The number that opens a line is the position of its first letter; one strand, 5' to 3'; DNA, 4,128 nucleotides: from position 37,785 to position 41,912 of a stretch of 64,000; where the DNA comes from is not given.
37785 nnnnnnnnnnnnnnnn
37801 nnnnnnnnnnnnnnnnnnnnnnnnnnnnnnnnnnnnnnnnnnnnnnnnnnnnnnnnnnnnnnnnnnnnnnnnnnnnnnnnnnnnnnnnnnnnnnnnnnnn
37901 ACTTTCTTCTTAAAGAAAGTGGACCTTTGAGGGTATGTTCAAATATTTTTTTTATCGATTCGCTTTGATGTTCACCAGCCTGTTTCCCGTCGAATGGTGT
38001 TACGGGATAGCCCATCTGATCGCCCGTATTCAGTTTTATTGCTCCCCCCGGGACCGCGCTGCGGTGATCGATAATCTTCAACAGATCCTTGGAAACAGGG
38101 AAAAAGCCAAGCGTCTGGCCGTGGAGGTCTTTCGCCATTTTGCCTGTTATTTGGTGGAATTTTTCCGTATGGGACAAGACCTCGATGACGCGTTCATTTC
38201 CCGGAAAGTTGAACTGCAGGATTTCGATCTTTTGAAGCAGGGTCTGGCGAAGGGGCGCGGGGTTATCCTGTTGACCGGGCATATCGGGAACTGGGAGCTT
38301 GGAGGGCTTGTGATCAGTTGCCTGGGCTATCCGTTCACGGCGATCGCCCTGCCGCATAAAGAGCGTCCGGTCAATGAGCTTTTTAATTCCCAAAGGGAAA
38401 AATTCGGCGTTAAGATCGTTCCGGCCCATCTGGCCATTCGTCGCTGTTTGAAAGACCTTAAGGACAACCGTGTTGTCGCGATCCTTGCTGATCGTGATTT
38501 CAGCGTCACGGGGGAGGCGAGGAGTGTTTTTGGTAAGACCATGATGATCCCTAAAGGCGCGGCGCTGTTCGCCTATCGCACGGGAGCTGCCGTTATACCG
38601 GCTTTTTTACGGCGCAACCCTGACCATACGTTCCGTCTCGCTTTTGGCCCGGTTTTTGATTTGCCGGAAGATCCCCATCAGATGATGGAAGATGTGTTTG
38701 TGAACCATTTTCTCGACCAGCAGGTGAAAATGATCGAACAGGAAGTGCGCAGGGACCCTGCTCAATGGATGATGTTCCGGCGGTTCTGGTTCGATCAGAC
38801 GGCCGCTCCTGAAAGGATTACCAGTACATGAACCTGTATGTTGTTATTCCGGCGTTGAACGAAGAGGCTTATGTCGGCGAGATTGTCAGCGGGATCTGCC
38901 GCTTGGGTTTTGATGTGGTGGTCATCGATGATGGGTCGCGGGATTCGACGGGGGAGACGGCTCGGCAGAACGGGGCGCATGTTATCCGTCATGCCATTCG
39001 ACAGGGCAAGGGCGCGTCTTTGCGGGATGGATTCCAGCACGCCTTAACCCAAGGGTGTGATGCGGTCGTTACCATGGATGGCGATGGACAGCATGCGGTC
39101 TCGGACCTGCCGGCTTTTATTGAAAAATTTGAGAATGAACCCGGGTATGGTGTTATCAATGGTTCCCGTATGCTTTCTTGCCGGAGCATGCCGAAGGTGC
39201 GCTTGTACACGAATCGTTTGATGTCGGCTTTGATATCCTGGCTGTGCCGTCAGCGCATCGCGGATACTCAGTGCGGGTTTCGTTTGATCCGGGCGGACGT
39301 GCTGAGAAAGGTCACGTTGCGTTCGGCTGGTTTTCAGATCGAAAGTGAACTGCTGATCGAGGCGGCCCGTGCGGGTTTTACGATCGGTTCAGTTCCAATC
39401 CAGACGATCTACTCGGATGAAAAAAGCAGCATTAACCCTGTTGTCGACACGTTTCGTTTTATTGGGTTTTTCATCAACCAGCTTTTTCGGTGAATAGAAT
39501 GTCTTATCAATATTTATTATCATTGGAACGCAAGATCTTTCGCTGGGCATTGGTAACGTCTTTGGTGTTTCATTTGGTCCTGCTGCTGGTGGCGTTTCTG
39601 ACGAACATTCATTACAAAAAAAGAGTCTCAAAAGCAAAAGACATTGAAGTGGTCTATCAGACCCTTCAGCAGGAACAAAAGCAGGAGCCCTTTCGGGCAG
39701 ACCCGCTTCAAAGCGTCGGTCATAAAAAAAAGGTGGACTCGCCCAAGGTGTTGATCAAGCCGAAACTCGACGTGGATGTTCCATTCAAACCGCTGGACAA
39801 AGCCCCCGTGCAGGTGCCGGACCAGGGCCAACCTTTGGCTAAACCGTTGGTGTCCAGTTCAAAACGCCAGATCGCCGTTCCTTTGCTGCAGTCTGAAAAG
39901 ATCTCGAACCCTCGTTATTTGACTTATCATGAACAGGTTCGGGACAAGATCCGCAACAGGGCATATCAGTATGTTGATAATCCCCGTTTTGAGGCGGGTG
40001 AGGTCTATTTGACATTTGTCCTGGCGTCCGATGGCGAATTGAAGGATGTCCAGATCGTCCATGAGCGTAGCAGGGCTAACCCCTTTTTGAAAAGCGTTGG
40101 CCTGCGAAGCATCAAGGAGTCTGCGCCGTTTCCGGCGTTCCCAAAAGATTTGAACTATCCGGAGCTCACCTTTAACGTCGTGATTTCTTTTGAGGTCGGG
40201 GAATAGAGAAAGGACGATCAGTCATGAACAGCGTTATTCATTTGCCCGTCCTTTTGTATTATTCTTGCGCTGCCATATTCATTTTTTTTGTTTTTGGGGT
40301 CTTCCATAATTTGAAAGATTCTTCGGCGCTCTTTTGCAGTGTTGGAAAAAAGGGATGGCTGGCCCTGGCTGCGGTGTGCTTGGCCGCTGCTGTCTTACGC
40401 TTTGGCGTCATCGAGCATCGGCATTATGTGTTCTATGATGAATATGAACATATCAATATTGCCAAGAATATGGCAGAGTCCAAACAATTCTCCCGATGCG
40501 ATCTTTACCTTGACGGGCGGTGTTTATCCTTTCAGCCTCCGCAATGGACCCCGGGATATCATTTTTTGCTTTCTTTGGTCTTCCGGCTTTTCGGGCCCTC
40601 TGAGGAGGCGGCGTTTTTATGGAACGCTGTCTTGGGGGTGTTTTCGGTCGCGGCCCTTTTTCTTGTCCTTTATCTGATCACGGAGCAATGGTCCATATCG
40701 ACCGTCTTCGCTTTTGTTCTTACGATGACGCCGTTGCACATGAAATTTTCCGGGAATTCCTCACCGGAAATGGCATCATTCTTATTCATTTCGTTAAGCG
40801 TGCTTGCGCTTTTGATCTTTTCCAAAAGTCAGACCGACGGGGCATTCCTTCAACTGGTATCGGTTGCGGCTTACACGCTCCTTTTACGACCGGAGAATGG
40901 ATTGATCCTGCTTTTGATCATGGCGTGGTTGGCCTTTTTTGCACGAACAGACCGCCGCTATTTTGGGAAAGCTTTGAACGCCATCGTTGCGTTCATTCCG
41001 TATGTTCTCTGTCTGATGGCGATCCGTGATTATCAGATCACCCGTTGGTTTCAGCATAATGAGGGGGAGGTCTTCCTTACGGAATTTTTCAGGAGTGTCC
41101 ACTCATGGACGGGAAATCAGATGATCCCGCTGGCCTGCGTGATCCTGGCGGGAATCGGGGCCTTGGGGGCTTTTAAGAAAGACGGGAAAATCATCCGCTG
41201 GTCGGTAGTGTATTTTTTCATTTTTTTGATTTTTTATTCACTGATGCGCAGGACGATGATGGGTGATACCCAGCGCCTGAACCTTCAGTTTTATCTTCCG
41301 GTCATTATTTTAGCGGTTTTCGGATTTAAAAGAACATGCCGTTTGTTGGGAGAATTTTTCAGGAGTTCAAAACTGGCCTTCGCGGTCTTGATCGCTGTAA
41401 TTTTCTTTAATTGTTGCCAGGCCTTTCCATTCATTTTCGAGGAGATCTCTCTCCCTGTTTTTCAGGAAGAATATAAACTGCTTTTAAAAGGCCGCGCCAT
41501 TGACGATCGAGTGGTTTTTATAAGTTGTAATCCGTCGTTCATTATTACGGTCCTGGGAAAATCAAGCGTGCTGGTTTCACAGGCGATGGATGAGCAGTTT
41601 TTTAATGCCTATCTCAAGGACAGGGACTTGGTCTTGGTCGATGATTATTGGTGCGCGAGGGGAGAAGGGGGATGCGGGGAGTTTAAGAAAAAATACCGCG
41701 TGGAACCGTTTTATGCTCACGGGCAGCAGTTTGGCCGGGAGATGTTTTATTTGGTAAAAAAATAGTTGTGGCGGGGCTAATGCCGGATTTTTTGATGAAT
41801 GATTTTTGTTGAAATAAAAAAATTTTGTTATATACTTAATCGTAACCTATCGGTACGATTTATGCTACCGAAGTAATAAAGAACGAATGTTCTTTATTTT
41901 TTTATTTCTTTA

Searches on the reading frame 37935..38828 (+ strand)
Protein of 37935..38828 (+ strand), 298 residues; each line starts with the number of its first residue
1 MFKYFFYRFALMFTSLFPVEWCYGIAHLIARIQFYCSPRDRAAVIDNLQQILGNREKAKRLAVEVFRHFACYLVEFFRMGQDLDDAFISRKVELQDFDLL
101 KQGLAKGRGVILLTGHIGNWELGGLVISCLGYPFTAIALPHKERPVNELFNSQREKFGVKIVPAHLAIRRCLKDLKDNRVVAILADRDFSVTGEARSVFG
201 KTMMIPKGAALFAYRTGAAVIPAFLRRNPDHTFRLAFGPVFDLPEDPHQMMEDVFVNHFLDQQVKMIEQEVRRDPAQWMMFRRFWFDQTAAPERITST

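Call 69: search_protein_families(library=pfam, proteins=[window:37935-38828:+], max_evalue=0.00001)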
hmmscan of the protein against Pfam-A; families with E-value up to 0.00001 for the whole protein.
window:37935-38828:+ (298 aa): 1 family
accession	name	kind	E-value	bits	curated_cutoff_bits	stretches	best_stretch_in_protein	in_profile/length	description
PF03279.18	Lip_A_acyltrans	-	4.9e-49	167.5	22.3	1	4-285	16-293/295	Bacterial lipid A biosynthesis acyltransferase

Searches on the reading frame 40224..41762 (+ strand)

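Call 69: search_protein_families(library=pfam, proteins=[window:40224-41762:+], max_evalue=0.00001)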
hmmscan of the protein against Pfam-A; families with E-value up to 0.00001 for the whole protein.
window:40224-41762:+ (513 aa): 1 family
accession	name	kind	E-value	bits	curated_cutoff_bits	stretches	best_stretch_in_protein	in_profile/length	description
PF13231.12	PMT_2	-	1.4e-06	29.1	26.1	1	110-258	4-149/160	Dolichyl-phosphate-mannose-protein mannosyltransferase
